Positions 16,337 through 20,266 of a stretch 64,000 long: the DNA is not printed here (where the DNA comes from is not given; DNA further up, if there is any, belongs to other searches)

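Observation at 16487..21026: Operon encoding a ~1200-aa beta-rich adhesin-like protein with a prepilin (type IV pilin) N-terminus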

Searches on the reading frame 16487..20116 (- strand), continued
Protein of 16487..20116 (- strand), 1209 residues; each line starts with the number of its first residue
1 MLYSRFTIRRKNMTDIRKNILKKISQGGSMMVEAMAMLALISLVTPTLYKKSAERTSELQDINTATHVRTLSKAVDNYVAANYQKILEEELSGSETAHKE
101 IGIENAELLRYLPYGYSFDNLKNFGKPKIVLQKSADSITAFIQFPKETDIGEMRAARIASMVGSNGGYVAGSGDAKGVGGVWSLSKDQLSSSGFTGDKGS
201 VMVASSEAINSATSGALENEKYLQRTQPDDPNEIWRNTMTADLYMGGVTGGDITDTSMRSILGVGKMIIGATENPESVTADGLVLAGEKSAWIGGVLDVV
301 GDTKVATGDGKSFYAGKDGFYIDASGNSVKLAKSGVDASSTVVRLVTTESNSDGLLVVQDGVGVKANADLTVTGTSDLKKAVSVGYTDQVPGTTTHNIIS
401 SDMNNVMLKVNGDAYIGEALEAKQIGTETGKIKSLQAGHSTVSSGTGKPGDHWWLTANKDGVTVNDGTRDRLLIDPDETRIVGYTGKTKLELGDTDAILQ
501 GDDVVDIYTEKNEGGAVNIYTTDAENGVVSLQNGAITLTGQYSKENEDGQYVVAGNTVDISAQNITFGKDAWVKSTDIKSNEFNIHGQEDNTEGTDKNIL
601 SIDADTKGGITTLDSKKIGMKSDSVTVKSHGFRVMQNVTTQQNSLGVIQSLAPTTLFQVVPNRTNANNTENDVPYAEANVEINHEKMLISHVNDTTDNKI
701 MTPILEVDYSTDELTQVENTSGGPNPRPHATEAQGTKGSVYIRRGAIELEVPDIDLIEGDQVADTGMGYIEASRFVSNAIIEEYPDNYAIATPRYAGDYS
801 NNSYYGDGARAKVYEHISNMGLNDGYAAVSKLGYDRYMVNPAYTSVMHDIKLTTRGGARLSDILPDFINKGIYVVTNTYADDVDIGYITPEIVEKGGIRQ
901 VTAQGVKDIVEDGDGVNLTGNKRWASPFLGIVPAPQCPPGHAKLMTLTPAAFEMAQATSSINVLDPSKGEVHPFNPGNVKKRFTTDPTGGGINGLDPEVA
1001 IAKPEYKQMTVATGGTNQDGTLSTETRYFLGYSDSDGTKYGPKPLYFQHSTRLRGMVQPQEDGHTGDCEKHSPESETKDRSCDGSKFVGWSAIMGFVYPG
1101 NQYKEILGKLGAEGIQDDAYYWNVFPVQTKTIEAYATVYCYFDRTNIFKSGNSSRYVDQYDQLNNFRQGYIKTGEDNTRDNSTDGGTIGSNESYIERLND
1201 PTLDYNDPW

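Call 79: find_encoding_contigs(protein=P0407, flank=10000, max_places=2)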
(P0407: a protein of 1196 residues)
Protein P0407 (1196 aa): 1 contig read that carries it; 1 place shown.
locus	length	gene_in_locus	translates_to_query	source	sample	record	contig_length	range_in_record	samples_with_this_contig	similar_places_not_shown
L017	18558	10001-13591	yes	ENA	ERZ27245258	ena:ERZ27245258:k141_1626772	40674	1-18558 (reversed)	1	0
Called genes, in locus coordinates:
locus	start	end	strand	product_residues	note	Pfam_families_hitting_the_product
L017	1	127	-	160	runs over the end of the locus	-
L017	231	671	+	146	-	PF02590:SPOUT_MTase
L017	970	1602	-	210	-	-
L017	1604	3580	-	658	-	PF00270:DEAD (weak), PF04851:ResIII, PF17757:UvrB_inter, PF27431:UvrB_3rd, PF00271:Helicase_C, PF12344:UvrB, PF02151:UVR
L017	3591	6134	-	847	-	-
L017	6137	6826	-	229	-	PF03448:MgtE_N (weak)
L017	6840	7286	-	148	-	PF20072:DUF6468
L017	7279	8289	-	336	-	PF02154:FliM, PF01052:FliMN_C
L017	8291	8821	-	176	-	PF03748:FliL (weak)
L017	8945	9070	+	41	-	-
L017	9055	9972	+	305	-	-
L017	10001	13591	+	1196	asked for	-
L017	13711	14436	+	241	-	-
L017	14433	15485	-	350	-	PF01384:PHO4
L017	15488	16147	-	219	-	PF01865:PhoU_div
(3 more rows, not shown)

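Call 92: search_protein_families(library=ncbifam, alignment_id=A2, max_evalue=1)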
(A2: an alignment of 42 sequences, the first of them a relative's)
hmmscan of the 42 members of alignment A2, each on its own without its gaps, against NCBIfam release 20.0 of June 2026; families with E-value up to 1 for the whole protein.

A. member 1, P0001 (1197 aa): 1 family
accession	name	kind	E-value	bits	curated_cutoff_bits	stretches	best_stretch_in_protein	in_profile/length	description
NF007560.0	PRK10187.1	equivalog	0.062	12.6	327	1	9-89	48-127/266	trehalose-phosphatase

B. families by the number of members that match (of 42 scanned): 18 families
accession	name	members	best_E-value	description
NF008418.0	PRK11245.1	8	0.034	dihydroneopterin triphosphate 2'-epimerase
NF041426.1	TrsA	2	0.00072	conjugative transfer protein TrsA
NF040573.1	holin_dep_muram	2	0.015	holin-associated N-acetylmuramidase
NF041014.1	pilin_ComGG_2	2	0.19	competence type IV pilus minor pilin ComGG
TIGR01233.1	lacG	1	0.012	6-phospho-beta-galactosidase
NF010217.0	PRK13678.1-4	1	0.029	hypothetical protein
TIGR00858.1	bioF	1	0.035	8-amino-7-oxononanoate synthase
NF005394.0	PRK06939.1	1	0.045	glycine C-acetyltransferase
NF002477.0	PRK01736.1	1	0.058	hypothetical protein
NF007560.0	PRK10187.1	1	0.062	trehalose-phosphatase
NF002091.1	PRK00924.1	1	0.07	5-dehydro-4-deoxy-D-glucuronate isomerase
NF006679.0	PRK09228.1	1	0.07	guanine deaminase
TIGR01825.1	gly_Cac_T_rel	1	0.081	BioF/Kbl family PLP-dependent acyltransferase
TIGR02780.1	TrbJ_Ti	1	0.086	P-type conjugative transfer protein TrbJ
TIGR04072.2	rSAM_ladder_B12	1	0.086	lipid biosynthesis B12-binding/radical SAM protein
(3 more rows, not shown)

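Call 94: find_related_loci(query=A1, collection=metagenome_contigs, flank=10000)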
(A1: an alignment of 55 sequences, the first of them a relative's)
Query A1 (1197 aa) in metagenome_contigs; peptide patterns used: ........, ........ (x = any residue, [..] = any of these).
200 stretches matched a pattern; 168 encode a relative of the query (tblastn E <= 1e-3); the best 80 are kept; 80 distinct loci.
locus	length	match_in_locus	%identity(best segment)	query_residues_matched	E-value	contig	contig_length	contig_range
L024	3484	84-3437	40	6-1197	0e+0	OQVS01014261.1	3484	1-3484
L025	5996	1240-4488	37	1-1197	0e+0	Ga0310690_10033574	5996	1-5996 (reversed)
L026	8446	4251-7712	35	8-1197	0e+0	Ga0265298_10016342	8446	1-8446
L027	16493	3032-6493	35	8-1197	0e+0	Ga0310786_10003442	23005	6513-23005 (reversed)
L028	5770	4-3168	34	99-1197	2e-144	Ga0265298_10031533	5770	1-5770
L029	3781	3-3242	34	66-1197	2e-147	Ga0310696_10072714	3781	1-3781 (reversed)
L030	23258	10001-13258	38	6-1197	0e+0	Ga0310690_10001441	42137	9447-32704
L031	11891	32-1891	35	459-1197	2e-102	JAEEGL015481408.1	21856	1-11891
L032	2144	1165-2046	58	6-298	9e-104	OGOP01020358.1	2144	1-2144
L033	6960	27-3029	42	91-1197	1e-97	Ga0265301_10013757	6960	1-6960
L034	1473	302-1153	59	6-288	6e-105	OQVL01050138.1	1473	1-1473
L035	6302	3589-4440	59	6-288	3e-96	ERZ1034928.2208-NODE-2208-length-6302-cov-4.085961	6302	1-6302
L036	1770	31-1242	38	678-1197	1e-86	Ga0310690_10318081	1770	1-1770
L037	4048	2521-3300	56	5-260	1e-79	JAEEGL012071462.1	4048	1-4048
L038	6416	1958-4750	38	4-1197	1e-73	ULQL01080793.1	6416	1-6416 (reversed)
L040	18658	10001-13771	36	5-1197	5e-72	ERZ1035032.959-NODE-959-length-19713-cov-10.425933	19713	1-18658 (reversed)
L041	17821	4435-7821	38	5-1197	2e-71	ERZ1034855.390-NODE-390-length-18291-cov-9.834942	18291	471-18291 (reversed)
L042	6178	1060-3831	36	4-1197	2e-71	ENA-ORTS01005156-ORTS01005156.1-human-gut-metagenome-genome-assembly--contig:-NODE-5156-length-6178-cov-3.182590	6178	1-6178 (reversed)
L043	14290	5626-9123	38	5-1197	1e-70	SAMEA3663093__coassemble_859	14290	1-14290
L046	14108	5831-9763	34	5-1197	4e-68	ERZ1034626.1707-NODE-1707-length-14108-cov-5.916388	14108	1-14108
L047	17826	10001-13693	37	5-1197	1e-66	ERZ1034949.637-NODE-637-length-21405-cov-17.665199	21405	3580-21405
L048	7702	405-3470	35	4-1197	8e-66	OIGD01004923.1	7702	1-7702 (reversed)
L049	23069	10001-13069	36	4-1197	4e-65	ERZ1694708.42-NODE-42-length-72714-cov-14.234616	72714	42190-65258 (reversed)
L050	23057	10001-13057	35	4-1197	9e-65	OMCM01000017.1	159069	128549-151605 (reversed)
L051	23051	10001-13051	35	4-1197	4e-64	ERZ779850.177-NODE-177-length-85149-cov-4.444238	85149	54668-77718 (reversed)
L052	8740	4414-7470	35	4-1197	3e-64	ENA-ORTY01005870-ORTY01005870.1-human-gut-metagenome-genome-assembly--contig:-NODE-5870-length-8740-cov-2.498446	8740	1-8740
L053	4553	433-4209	34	5-1197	2e-64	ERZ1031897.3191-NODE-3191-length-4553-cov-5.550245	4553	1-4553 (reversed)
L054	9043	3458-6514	35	4-1197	4e-64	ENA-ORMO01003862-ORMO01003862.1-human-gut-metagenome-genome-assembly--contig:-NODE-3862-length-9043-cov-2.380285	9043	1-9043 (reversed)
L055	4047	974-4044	34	4-1197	3e-64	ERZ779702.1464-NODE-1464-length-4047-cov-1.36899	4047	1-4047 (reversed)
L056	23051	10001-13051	35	4-1197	4e-64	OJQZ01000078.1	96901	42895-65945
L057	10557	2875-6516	36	6-1197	5e-63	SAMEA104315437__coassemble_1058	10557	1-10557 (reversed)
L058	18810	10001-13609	33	6-1197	6e-64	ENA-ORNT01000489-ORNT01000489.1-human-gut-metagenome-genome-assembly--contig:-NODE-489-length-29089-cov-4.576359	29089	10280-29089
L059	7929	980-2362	33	645-1197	4e-63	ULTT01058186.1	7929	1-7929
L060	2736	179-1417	34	642-1197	1e-64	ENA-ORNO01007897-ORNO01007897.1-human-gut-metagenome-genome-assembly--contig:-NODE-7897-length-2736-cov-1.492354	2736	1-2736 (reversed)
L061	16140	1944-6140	27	11-1197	9e-62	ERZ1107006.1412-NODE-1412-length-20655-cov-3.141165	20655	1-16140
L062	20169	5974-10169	27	11-1197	7e-62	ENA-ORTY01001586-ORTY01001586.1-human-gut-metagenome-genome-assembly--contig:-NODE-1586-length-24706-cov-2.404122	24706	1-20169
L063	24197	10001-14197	27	11-1197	1e-61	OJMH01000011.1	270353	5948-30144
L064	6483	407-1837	34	682-1197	1e-61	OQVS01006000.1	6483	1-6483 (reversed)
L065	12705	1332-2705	33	726-1197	5e-61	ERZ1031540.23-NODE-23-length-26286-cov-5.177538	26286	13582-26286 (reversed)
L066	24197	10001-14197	27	11-1197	8e-61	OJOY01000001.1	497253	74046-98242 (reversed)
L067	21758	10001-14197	27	11-1197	8e-61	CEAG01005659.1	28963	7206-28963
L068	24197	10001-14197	27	11-1197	1e-60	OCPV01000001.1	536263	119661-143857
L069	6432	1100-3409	27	396-1197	4e-61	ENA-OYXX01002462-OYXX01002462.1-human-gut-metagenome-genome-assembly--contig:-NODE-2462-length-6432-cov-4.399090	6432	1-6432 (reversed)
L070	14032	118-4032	27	99-1197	2e-60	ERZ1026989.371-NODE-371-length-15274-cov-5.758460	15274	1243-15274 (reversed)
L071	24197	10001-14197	27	11-1197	1e-60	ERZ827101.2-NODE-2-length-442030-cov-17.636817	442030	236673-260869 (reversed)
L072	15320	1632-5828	27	11-1197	1e-60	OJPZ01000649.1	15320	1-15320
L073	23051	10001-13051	35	4-1197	3e-64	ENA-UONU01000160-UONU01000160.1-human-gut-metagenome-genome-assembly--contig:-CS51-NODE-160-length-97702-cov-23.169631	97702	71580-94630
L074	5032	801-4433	34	6-1197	9e-60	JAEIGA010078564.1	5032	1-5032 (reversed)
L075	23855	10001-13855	33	5-1197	2e-59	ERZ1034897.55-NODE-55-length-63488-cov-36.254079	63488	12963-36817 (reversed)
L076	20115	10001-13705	35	2-1197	1e-66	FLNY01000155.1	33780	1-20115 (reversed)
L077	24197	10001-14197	27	11-1197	1e-60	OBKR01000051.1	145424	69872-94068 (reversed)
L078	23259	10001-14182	27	4-1197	4e-57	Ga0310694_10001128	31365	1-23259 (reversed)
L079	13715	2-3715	27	148-1197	4e-57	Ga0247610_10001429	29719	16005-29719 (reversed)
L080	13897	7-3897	27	107-1197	8e-61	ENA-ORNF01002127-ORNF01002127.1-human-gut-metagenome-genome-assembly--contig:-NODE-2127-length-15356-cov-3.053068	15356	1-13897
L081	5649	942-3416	28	364-1197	3e-56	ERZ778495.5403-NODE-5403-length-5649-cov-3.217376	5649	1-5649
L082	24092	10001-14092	26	14-1197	2e-59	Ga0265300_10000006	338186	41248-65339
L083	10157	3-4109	26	56-1197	1e-55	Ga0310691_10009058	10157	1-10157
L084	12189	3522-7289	33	6-1197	2e-55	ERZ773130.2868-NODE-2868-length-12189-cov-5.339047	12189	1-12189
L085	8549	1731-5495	33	6-1197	3e-55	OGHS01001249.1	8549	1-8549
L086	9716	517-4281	33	6-1197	2e-55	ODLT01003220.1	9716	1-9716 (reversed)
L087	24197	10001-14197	27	11-1197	1e-61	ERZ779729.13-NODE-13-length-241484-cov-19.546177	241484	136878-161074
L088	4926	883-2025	33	725-1197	5e-55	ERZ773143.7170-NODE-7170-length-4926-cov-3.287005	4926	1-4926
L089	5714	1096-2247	35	724-1197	5e-55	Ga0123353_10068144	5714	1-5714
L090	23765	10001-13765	33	6-1197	3e-55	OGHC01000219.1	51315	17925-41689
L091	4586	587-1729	33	725-1197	1e-54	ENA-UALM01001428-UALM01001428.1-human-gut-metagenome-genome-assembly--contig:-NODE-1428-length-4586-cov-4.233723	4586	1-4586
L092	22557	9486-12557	34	5-1197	4e-53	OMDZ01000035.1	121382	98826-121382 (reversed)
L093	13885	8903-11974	34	5-1197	4e-53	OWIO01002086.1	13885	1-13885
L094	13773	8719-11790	34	5-1197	4e-53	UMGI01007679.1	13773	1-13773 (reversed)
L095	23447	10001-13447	34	6-1197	8e-54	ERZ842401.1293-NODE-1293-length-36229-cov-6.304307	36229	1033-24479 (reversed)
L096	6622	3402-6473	34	5-1197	1e-52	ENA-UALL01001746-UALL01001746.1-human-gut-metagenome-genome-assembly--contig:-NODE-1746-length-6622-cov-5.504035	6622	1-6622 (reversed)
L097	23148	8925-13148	29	11-1197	2e-52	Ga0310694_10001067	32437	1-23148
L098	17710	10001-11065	34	725-1197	2e-52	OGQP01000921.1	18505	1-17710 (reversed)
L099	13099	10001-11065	34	725-1197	5e-52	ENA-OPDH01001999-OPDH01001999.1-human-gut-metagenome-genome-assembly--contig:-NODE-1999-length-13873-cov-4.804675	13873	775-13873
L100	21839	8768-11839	34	5-1197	3e-52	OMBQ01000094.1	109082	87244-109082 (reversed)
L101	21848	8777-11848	33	5-1197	3e-52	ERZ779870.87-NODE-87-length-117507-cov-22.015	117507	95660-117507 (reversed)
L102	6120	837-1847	35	822-1197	2e-52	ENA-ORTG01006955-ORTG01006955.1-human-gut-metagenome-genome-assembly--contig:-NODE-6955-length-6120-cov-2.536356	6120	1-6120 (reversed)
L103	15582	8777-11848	34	5-1197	3e-52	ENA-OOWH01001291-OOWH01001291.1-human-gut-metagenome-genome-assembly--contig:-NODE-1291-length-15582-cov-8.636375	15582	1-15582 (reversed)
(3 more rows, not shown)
